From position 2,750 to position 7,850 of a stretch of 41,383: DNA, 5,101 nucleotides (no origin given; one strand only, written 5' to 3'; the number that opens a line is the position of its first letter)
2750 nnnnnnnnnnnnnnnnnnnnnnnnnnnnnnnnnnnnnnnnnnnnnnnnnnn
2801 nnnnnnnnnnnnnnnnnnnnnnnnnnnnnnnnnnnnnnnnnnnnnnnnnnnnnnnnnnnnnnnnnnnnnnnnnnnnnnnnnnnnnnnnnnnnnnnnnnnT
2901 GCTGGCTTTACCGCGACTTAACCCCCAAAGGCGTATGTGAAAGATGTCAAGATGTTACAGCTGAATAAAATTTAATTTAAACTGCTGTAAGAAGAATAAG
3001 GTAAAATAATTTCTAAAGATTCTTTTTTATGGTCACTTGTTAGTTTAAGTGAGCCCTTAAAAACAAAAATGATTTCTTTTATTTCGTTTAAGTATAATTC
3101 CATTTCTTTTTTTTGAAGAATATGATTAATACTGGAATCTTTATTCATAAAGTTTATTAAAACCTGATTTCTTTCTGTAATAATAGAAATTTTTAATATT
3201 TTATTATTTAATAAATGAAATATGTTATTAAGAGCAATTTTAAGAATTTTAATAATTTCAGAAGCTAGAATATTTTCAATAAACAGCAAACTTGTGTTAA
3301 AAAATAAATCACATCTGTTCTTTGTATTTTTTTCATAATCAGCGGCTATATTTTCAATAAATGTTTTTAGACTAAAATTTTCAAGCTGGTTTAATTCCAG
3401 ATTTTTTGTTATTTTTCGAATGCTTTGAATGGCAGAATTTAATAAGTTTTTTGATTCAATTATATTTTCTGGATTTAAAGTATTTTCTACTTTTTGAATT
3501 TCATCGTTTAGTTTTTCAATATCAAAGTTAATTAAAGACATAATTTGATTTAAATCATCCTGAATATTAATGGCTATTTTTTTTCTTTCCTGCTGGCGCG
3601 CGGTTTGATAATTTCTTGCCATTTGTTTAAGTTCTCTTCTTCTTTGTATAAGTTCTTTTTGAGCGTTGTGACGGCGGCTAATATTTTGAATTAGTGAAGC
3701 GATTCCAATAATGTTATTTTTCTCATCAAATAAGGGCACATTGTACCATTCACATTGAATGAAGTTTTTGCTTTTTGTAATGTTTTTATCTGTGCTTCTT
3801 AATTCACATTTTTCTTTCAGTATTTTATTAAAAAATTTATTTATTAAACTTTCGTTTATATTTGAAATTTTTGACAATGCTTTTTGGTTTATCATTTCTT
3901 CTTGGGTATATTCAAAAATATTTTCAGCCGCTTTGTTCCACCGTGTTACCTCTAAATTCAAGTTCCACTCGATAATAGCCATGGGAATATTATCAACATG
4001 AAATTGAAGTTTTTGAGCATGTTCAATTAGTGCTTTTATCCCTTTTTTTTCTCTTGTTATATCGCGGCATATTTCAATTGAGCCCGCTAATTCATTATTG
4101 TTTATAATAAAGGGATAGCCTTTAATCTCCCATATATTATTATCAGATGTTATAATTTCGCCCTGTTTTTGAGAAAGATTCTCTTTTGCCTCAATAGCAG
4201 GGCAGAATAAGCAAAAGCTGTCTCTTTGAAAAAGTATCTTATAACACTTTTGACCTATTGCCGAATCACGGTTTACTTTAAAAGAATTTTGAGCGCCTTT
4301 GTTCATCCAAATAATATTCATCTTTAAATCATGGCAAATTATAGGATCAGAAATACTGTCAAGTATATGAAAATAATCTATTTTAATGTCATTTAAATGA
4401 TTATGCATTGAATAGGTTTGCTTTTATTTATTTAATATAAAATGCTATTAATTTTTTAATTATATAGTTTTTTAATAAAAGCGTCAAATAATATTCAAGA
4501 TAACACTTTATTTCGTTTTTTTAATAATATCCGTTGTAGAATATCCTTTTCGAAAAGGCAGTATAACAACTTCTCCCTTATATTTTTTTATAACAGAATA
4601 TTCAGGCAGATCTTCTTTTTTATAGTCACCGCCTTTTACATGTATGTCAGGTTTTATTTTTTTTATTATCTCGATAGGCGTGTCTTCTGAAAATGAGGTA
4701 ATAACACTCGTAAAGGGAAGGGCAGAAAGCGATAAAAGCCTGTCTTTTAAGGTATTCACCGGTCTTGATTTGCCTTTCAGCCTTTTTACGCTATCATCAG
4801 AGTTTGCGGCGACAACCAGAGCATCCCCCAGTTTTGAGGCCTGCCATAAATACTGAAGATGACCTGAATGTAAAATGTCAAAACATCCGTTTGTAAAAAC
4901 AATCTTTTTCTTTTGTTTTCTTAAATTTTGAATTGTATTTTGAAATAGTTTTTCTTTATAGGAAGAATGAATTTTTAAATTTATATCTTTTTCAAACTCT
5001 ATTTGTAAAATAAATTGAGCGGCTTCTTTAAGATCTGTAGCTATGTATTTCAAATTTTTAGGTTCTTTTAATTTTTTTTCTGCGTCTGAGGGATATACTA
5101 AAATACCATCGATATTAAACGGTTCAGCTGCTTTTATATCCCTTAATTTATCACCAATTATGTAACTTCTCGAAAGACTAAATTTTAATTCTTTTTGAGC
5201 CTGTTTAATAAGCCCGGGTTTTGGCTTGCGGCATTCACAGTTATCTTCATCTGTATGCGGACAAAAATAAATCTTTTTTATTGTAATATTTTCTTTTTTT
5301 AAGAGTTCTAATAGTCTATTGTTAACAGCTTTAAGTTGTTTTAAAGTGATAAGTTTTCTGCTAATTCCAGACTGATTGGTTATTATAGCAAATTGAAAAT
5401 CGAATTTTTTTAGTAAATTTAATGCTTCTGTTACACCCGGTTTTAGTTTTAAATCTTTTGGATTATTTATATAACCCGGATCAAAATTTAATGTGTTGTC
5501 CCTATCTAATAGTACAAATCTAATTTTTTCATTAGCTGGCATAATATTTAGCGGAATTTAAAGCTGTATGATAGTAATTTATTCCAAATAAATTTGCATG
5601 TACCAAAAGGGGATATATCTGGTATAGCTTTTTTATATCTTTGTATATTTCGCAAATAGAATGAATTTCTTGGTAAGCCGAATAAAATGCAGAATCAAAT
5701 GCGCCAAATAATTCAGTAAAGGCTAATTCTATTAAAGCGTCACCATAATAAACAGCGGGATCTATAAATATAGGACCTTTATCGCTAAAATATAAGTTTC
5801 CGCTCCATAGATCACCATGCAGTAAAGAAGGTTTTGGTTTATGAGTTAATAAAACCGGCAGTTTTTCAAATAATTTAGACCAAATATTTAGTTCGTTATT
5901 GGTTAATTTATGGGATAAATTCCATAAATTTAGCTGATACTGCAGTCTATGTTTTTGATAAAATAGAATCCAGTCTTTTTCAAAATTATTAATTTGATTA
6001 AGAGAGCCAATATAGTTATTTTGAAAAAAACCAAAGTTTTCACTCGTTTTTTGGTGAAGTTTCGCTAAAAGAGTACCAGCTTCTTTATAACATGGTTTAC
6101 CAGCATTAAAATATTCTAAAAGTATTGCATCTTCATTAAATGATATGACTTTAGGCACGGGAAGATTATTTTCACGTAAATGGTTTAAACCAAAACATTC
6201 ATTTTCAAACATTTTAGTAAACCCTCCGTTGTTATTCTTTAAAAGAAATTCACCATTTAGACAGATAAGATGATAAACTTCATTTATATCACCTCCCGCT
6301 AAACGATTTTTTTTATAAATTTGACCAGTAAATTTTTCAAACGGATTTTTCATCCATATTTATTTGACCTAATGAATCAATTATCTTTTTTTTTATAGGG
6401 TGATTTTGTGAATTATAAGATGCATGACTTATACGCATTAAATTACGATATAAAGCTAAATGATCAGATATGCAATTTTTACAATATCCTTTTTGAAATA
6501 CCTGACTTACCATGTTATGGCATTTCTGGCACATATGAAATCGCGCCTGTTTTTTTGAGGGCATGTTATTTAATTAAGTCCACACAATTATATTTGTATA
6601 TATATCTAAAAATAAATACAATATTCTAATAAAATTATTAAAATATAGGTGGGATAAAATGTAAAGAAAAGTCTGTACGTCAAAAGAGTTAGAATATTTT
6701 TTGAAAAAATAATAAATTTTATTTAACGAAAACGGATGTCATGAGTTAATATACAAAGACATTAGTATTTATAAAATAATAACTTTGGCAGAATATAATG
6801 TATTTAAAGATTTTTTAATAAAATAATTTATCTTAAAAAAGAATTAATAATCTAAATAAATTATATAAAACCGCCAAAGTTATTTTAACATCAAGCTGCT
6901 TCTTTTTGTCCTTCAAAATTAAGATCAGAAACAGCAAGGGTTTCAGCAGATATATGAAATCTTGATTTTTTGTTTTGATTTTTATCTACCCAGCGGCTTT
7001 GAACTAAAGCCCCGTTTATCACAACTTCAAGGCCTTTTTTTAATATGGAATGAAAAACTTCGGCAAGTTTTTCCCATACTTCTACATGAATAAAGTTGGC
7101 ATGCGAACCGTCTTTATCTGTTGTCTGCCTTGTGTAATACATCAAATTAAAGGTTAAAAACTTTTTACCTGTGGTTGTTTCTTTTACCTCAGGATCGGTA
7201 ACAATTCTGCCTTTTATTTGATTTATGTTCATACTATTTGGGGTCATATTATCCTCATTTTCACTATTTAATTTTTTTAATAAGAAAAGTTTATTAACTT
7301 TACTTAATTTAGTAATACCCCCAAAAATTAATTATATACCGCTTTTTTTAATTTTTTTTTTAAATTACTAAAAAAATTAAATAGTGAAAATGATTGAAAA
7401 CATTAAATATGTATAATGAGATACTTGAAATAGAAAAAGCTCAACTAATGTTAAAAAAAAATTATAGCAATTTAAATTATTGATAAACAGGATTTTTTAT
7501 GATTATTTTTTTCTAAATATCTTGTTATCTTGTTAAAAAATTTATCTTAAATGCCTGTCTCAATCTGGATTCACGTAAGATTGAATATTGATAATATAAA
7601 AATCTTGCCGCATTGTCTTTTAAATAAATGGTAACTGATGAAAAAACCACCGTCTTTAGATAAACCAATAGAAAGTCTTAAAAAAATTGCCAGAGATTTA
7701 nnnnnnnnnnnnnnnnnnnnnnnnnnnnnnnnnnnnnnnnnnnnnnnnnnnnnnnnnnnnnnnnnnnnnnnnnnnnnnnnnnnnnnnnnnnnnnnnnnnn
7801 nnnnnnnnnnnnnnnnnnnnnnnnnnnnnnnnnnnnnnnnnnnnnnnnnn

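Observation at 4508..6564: Non-canonical ADP-heptose gene set: GmhB fused to the HldE adenylyltransferase domain, coupled to a fructosamine-kinase-family kinase and a Zn-ribbon ORF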

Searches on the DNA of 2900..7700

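Call 45: search_rna_families(source=window, start=2900, end=7700, threshold=evalue, max_evalue=0.1)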
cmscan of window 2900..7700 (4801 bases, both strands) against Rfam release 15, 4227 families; matches with E-value up to 0.1: 0.
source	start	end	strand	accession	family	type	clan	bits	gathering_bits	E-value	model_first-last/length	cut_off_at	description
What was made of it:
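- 6860..6888 (-): Promoter-like site upstream of the three-gene unit. Consensus match only. No Rfam RNA family matched in 2900-7700 (call 45).
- Tried and rejected: The Rfam scan of 2900-7700 found nothing (call 45).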
